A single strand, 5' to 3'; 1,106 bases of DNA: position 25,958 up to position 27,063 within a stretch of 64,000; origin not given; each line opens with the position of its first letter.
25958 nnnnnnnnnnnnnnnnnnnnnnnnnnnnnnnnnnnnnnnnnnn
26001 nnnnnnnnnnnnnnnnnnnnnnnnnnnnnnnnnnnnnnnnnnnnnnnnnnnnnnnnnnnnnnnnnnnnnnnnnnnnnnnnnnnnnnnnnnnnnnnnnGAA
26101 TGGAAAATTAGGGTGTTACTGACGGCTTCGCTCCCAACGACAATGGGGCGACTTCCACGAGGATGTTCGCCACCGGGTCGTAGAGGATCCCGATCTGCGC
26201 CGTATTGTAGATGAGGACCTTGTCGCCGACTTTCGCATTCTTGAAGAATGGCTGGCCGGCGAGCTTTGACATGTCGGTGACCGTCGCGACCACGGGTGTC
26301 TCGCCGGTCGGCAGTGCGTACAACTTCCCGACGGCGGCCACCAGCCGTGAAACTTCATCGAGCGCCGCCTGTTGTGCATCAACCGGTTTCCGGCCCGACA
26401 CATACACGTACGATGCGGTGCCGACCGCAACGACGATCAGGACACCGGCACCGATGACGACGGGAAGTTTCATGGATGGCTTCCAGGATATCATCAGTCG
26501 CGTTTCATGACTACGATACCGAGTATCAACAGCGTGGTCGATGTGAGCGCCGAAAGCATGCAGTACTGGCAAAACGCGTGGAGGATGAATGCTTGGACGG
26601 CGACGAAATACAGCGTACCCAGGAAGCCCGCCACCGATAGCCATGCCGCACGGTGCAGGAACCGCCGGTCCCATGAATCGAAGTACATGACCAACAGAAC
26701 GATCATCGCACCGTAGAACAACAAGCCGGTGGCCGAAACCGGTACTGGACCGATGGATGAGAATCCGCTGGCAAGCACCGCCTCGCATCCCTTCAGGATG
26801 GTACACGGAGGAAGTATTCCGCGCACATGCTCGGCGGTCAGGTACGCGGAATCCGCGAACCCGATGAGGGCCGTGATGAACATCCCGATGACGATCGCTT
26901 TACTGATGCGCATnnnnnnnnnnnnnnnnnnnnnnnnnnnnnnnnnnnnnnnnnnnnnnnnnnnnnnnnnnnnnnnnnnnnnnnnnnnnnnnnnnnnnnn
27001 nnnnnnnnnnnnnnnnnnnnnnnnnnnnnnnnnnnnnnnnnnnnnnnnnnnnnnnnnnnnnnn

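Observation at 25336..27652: DsbA-hypothetical-VKOR-DsbA oxidative-folding cassette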

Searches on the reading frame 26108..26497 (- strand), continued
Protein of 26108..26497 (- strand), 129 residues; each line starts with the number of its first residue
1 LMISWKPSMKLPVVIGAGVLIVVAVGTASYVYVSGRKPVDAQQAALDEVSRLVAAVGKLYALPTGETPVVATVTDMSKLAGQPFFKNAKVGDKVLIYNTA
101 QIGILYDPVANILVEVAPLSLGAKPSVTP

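Call 73: search_protein_families(library=pfam, proteins=[P0228, P0241, P0264, P0281, P0312, P0317, P0322, P0338, P0367, P0224], max_evalue=0.01)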
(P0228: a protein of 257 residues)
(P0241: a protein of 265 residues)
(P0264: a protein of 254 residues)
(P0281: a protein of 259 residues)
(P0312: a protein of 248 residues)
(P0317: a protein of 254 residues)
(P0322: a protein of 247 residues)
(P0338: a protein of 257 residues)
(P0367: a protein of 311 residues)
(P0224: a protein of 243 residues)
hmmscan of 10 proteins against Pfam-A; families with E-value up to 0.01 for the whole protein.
P0228 (257 aa): 1 family
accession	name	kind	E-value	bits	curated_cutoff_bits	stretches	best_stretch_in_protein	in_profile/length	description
PF13399.11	LytR_C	-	8.6e-16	59.1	22.2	1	169-254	1-86/86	LytR cell envelope-related transcriptional attenuator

P0241 (265 aa): 1 family
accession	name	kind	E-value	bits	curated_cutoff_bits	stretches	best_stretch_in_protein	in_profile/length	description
PF13399.11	LytR_C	-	3.6e-11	44.3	22.2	1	180-263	1-86/86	LytR cell envelope-related transcriptional attenuator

P0264 (254 aa): 1 family
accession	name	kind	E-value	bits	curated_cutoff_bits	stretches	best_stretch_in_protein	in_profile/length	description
PF13399.11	LytR_C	-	1.9e-06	29.1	22.2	1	163-252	2-86/86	LytR cell envelope-related transcriptional attenuator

P0281 (259 aa): 2 families
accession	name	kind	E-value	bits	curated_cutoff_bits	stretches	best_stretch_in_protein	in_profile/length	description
PF13399.11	LytR_C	-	3.5e-15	57.1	22.2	1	172-254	2-85/86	LytR cell envelope-related transcriptional attenuator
PF07332.16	Phage_holin_3_6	-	0.005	17.3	28.4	1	24-71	67-113/116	Putative Actinobacterial Holin-X, holin superfamily III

P0312 (248 aa): 2 families
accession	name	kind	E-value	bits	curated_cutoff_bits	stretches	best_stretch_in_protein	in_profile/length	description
PF13399.11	LytR_C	-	1.9e-06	29.2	22.2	1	157-245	3-84/86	LytR cell envelope-related transcriptional attenuator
PF22852.1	SoxE_N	-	1.8e-05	24.9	27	1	27-53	6-32/48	Sulfocyanin, N-terminal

P0317 (254 aa): 1 family
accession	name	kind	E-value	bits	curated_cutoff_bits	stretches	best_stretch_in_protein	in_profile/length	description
PF13399.11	LytR_C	-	1.9e-08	35.5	22.2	1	161-251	2-86/86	LytR cell envelope-related transcriptional attenuator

P0322 (247 aa): 1 family
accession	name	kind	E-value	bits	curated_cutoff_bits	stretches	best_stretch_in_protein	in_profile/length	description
PF13399.11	LytR_C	-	3e-05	25.3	22.2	1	163-226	5-66/86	LytR cell envelope-related transcriptional attenuator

P0338 (257 aa): 1 family
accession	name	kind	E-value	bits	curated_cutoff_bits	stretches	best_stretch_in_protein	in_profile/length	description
PF13399.11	LytR_C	-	5.7e-05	24.4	22.2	1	170-253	5-85/86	LytR cell envelope-related transcriptional attenuator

P0367 (311 aa): 1 family
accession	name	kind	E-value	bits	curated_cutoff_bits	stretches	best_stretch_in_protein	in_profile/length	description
PF13399.11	LytR_C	-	4.6e-06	27.9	22.2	1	217-309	1-86/86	LytR cell envelope-related transcriptional attenuator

P0224 (243 aa): 0 families
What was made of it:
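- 26108..26494 (-): Small Cys-free membrane-anchored protein (128 aa from the ATG at 26494, or 121 aa from the ATG at 26473). It has one TM helix and a ~75-aa conserved extracytoplasmic alpha+beta domain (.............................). It is probably a cell-envelope protein co-transcribed with the Dsb genes and not a redox component. Long family members carry a C-terminal LytR_C domain (call 73).
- Long family members are fused to LytR_C (call 73).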

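Call 77: search_protein_families(library=pfam, proteins=[L061:2-3349:+, L044:3549-4856:+, L047:8185-9147:+, L088:2427-3437:+, L012:7442-9643:-, L060:3959-4411:+], max_evalue=0.01)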
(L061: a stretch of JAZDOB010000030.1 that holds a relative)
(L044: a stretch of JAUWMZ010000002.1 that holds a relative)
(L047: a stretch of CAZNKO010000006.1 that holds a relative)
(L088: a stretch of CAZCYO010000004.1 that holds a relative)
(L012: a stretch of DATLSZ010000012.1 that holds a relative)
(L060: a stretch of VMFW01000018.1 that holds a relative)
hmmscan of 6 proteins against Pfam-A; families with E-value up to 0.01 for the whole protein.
L061:2-3349:+ (1116 aa): 0 families

L044:3549-4856:+ (436 aa): 5 families
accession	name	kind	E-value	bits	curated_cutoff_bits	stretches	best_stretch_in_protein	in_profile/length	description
PF17936.7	Big_6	-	1.9e-08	34.8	27.6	1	207-272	15-81/83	Bacterial Ig domain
PF00404.24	Dockerin_1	-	4.2e-06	27.3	22.9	1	387-431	2-53/57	Dockerin type I domain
PF00041.27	fn3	-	4.3e-05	24.1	25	1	108-182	13-82/84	Fibronectin type III domain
PF00036.39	EF-hand_1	-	0.0041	17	25.4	0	415-431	10-26/29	EF hand domain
PF16389.11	DUF4998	-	0.0068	16.4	29.1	0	227-273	62-108/199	Domain of unknown function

L047:8185-9147:+ (321 aa): 0 families

L088:2427-3437:+ (337 aa): 2 families
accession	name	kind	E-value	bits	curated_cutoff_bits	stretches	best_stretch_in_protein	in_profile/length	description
PF13354.11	Beta-lactamase2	-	2.7e-35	122.1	22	1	98-306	1-214/214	Beta-lactamase enzyme family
PF00768.25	Peptidase_S11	-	2.2e-05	24.5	27.6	1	113-200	30-119/239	D-alanyl-D-alanine carboxypeptidase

L012:7442-9643:- (734 aa): 14 families
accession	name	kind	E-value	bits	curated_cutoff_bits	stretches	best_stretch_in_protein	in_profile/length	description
PF13414.12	TPR_11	-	7e-15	54.9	26.8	2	593-632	3-42/42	TPR repeat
PF07719.23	TPR_2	-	1e-10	41.3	27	2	618-647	1-30/34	Tetratricopeptide repeat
PF00515.34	TPR_1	-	2.2e-10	40.3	27.8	1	618-644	1-27/34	Tetratricopeptide repeat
PF13181.12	TPR_8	-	3.6e-10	39.6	25.7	1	618-643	1-26/34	Tetratricopeptide repeat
PF13431.12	TPR_17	-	4e-08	33.4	24.4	2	573-604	2-33/34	Tetratricopeptide repeat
PF13432.12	TPR_16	-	1.4e-07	32.3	32.7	1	590-645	3-58/65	Tetratricopeptide repeat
PF13176.12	TPR_7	-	1e-06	28.8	27.9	1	620-648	1-29/36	Tetratricopeptide repeat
PF14559.12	TPR_19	-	2.5e-06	28.1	25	2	597-650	4-57/68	Tetratricopeptide repeat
PF13371.12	TPR_9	-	3.3e-06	27.5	35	1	572-615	17-60/73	Tetratricopeptide repeat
PF13424.12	TPR_12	-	3.7e-06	27.5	30.1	1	589-642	8-69/77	Tetratricopeptide repeat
PF23914.1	TPR_CcmH_CycH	-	2.9e-05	24.4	42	1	571-659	37-125/158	Cytochrome c-type biogenesis protein H TPR domain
PF13174.12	TPR_6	-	0.00012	23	26.3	0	620-646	2-28/33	Tetratricopeptide repeat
PF13428.12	TPR_14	-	0.00098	20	23.5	0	586-625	3-42/44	Tetratricopeptide repeat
PF14561.12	TPR_20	-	0.0077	17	25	0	564-611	2-49/90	Tetratricopeptide repeat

L060:3959-4411:+ (151 aa): 0 families

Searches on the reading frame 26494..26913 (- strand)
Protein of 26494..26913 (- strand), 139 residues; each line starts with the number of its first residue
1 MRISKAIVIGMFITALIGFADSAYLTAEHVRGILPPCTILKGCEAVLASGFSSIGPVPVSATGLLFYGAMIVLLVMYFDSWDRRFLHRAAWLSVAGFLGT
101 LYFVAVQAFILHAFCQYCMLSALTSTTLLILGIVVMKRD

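Call 3: search_protein_families(library=pfam, proteins=[window:26494-26913:-], max_evalue=0.01)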
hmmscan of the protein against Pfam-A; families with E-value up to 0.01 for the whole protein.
window:26494-26913:- (139 aa): 1 family
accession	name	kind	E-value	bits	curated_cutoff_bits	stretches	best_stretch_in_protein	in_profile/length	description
PF07884.19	VKOR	-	5.6e-23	82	27.5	1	11-131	3-132/134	Vitamin K epoxide reductase family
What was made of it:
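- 26494..26913 (-): Minimal 4-helix VKOR (139 aa). The loop Cys pair is C37/C43 (CTILKGC, 26805-26785). S49 is conserved. The redox centre is C115-Q-Y-C118 (26571-26560) at the outer end of helix 4. Pfam VKOR 82 bits, cut-off 27.5 (call 3).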

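Call 19: search_solved_structures(query=window:26494-26913:-, max_evalue=0.01, show_alignments=2)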
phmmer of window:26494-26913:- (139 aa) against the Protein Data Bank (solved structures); distinct sequences matched with E-value up to 0.01: 1.
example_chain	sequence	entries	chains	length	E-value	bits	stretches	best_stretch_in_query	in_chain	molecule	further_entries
4nv6_A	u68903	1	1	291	0.0041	20.6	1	13-124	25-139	VKORC1/thioredoxin domain protein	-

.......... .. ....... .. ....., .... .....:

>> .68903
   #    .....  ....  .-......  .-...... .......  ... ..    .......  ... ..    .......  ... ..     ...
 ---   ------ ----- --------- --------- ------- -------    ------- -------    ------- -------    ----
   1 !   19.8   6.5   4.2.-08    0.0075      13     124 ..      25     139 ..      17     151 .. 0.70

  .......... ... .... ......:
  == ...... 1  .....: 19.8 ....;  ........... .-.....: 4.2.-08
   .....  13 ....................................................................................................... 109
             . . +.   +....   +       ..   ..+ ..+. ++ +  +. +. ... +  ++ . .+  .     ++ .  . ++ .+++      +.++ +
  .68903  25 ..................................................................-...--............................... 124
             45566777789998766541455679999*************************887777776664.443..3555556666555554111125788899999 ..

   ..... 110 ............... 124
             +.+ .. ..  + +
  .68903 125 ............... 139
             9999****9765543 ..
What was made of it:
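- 26494..26913 (-): The four Cys align with C50/C56/C130/C133 of Synechococcus VKOR 4nv6 (call 19).
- On VKOR (PF07884): C115-Q-Y-C118 aligns with C130-M-Y-C133 of Synechococcus VKOR (call 19).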

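Call 36: find_homologous_proteins(query=window:26494-26913:-, max_evalue=0.00001)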
Query window:26494-26913:- (139 aa): 41 proteins with E <= 0.00001 among 139 candidates.
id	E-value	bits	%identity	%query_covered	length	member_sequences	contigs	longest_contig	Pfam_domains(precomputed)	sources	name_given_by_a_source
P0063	2.6e-83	295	100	100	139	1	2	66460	PF07884.20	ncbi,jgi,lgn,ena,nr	ncbi:MAG TPA: vitamin K epoxide reductase family protein [Candidatus Paceibacterota bacterium]|nr:vi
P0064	7.3e-70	251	84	100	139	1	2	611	PF07884.20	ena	-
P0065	1.0e-68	248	80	100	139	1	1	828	PF07884.20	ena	-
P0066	9.7e-68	244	78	100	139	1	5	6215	PF07884.20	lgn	-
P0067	1.1e-67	244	79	100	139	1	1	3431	PF07884.20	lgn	-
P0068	5.1e-67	242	86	93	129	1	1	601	PF07884.20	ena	-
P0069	4.0e-66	239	78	100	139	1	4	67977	PF07884.20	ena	-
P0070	4.0e-59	217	74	100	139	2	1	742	PF07884.20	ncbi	-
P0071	6.4e-56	206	67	100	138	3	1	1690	PF07884.20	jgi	-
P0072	6.8e-56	206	69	100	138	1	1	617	PF07884.20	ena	-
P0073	2.3e-55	204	68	100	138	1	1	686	PF07884.20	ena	-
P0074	5.6e-55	203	64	100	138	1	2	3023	PF07884.20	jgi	jgi:uncharacterized membrane protein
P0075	1.4e-47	179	60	100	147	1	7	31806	PF07884.20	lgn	-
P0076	2.3e-46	175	58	99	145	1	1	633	PF07884.20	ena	-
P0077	3.0e-44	168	58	99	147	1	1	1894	PF07884.20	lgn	-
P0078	4.0e-44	168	56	100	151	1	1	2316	PF07884.20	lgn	-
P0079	2.3e-43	166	55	100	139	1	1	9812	PF07884.20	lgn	-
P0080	5.0e-43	164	55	99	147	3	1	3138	PF07884.20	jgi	-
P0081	6.7e-43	164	55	99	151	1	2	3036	PF07884.20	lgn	-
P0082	8.4e-43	164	53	100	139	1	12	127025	PF07884.20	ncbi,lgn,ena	ncbi:MAG: vitamin K epoxide reductase family protein [Patescibacteria group bacterium]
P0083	1.8e-42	163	53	100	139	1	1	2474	PF07884.20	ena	-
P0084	1.9e-42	163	58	99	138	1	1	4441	PF07884.20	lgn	-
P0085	1.9e-40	156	51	100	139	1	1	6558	PF07884.20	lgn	-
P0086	2.1e-40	156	56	93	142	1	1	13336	PF07884.20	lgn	-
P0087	2.7e-39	152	50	99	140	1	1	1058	PF07884.20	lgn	-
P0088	1.4e-38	150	51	98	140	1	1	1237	PF07884.20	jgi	-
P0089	1.5e-37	147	51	100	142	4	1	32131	PF07884.20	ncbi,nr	ncbi:MAG: vitamin K epoxide reductase family protein [Candidatus Pacebacteria bacterium]|nr:vitamin 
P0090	1.3e-36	144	52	94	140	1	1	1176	PF07884.20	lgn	-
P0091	1.2e-32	131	53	96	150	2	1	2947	PF07884.20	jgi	jgi:uncharacterized membrane protein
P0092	7.7e-30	122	43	98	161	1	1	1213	PF07884.20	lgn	-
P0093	5.3e-27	113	44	98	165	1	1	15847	PF07884.20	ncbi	-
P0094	3.4e-25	107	42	94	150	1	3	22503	PF07884.20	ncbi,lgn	-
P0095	2.7e-24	104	53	66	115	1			PF07884.20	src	-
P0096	4.2e-23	100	42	88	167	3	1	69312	PF07884.20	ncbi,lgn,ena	ncbi:MAG: vitamin K epoxide reductase family protein [Candidatus Paceibacterota bacterium]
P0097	1.6e-21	95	38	94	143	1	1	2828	PF07884.20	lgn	-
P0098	1.2e-20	92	37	100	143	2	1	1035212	PF07884.20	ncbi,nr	ncbi:vitamin K epoxide reductase family protein [Patescibacteria group bacterium]|nr:vitamin K epoxi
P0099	2.7e-17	81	39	86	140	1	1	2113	PF07884.20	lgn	-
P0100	1.2e-16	79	44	83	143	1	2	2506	PF07884.20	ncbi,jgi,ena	-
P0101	8.9e-13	67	38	91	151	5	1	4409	PF07884.20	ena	-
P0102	8.2e-10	57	41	88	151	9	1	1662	PF07884.20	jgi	-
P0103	1.7e-7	49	43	78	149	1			PF07884.20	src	-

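Call 39: find_related_loci(query=A3, collection=metagenome_contigs, flank=5000)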
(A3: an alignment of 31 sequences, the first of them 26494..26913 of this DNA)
Query A3 (139 aa) in metagenome_contigs; peptide patterns used: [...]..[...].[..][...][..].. (x = any residue, [..] = any of these).
189 stretches matched a pattern; 164 encode a relative of the query (tblastn E <= 1e-3); the best 80 are kept; 80 distinct loci.
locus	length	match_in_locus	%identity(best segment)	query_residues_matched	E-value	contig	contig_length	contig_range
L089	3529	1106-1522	100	1-139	2e-90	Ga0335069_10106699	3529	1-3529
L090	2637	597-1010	66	1-139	7e-63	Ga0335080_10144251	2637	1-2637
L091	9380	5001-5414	52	2-139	2e-51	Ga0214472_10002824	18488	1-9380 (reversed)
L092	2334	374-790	54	1-139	2e-51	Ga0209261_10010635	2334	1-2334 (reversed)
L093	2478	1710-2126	55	1-139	3e-51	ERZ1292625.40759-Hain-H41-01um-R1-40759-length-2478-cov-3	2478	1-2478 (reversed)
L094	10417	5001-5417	53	1-139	3e-50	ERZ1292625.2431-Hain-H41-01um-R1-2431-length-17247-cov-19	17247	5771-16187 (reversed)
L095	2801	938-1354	60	1-139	2e-50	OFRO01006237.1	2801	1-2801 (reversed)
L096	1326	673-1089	56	1-139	5e-51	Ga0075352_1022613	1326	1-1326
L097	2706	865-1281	54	1-139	3e-49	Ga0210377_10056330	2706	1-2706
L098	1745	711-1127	53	1-139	4e-49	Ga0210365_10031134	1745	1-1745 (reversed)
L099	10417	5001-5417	56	1-139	3e-48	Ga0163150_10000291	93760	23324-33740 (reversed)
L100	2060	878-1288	51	1-138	2e-42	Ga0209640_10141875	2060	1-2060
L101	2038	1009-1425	45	1-138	4e-41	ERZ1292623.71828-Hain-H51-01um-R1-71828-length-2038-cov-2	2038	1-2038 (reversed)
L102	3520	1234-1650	45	1-138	3e-40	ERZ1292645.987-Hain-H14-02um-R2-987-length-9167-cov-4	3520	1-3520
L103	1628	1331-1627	59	1-99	9e-39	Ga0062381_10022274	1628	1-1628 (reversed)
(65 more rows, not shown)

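Call 53: search_protein_families(library=ncbifam, proteins=[window:26494-26913:-], max_evalue=0.001)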
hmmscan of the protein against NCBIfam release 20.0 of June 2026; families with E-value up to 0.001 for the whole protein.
window:26494-26913:- (139 aa): 2 families
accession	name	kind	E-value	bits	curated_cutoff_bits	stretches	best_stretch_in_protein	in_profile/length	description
NF011480.0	PRK14889.1-4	equivalog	1.5e-11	44.9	120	1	4-137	2-128/132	VKOR family protein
NF011478.0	PRK14889.1-1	equivalog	2.6e-07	30.8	182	1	41-120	49-128/152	VKOR family protein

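Call 70: predict_structure(alignment_id=A3)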
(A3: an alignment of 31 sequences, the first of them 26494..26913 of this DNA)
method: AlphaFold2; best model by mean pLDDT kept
length: 139 residues; sequences in the alignment: 31
mean_pLDDT: 88.4   pTM: 0.81
mean pLDDT of the five models: 88.4, 87.5, 87.5, 85.0, 85.0
residues with pLDDT >= 90: 72; 70-90: 63; 50-70: 4; < 50: 0
segments of 3 or more residues with pLDDT < 50: none
pLDDT, mean of each block of 10 residues (from residue 1): 83 95 88 76 78 83 93 95 93 94 89 87 94 90
secondary structure, 60 per line:
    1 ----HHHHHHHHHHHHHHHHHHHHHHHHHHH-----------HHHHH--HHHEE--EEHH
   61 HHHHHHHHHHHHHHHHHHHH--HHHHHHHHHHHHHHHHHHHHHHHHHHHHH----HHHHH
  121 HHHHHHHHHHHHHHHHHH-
elements in order: H5-31 H43-47 H59-80 H83-111 H116-138

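Call 74: fold_search(model_id=the predicted structure, library=pdb)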
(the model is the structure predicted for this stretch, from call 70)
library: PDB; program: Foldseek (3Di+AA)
matches with E <= 10: 287; with E <= 0.001: 10
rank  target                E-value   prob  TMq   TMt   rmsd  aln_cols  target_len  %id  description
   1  6wv8                  1.5e-05  1.00  0.75  0.29   3.3       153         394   18  Takifugu rubripes VKOR-like C138S mutant with vitamin K1 (released 2020-11-11)
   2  4nv5_B                2.6e-05  1.00  0.80  0.44   2.5       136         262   23  C50A mutant of Synechococcus VKOR, C2 crystal form (dehydrated) (released 2014-02-12)
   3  6wvb                  6.0e-05  1.00  0.74  0.28   3.9       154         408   19  Takifugu rubripes VKOR-like with warfarin (released 2020-11-11)
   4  6wv6                  1.4e-04  1.00  0.71  0.29   3.7       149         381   17  Human VKOR with phenindione (released 2020-11-11)
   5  4nv5_A                1.5e-04  1.00  0.80  0.44   2.1       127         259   24  C50A mutant of Synechococcus VKOR, C2 crystal form (dehydrated) (released 2014-02-12)
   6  4nv2                  1.8e-04  1.00  0.79  0.43   2.2       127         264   24  C50A mutant of Synechococcus VKOR, C2221 crystal form (released 2014-02-12)
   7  4nv6                  3.3e-04  1.00  0.70  0.39   4.3       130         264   25  C212A mutant of Synechococcus VKOR (released 2014-02-12)
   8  6wv7_B                3.3e-04  1.00  0.69  0.28   3.7       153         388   18  Human VKOR with Chlorophacinone (released 2020-11-11)
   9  6wv7_A                4.1e-04  1.00  0.69  0.28   3.6       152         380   17  Human VKOR with Chlorophacinone (released 2020-11-11)
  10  6wv3                  8.4e-04  1.00  0.69  0.28   3.7       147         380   18  Human VKOR with warfarin (released 2020-11-11)
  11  3kp9                  1.7e-03  1.00  0.74  0.41   4.8       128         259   23  Structure of a bacterial homolog of vitamin K epoxide reductase (released 2010-02-09)
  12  6wv4                  1.9e-03  1.00  0.73  0.30   3.1       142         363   20  Human VKOR C43S with warfarin (released 2020-11-11)
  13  6wv5                  2.4e-03  1.00  0.63  0.26   5.6       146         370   18  Human VKOR C43S mutant with vitamin K1 epoxide (released 2020-11-11)
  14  6wvi                  4.0e-03  1.00  0.72  0.27   5.3       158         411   17  VKOR-like from Takifugu rubripes (released 2020-11-11)
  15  9z6w_E                2.3e-01  0.90  0.48  0.49   6.8       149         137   11  The structure of TMD with 4 TARPs from all native AMPA receptor subtypes (released 2026-02-04)
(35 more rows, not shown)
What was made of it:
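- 26494..26913 (-): Its top 14 Foldseek PDB matches are all VKORs, with TM 0.63-0.80 (0.69-0.80 for all but one) and probability 1.00 (calls 70, 74).
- On VKOR (PF07884): The 14 best Foldseek PDB matches are all VKORs; TM is 0.69-0.80 in 13 of them and 0.63 in the other (calls 70, 74).
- Closest known: Synechococcus VKOR-thioredoxin fusion. Same: The Cx5C loop pair and the CxYC centre align residue for residue, and the model superposes at TM 0.70-0.80 (calls 19, 74).
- The VKOR model matches solved VKORs at TM 0.7-0.8 (calls 70, 74).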
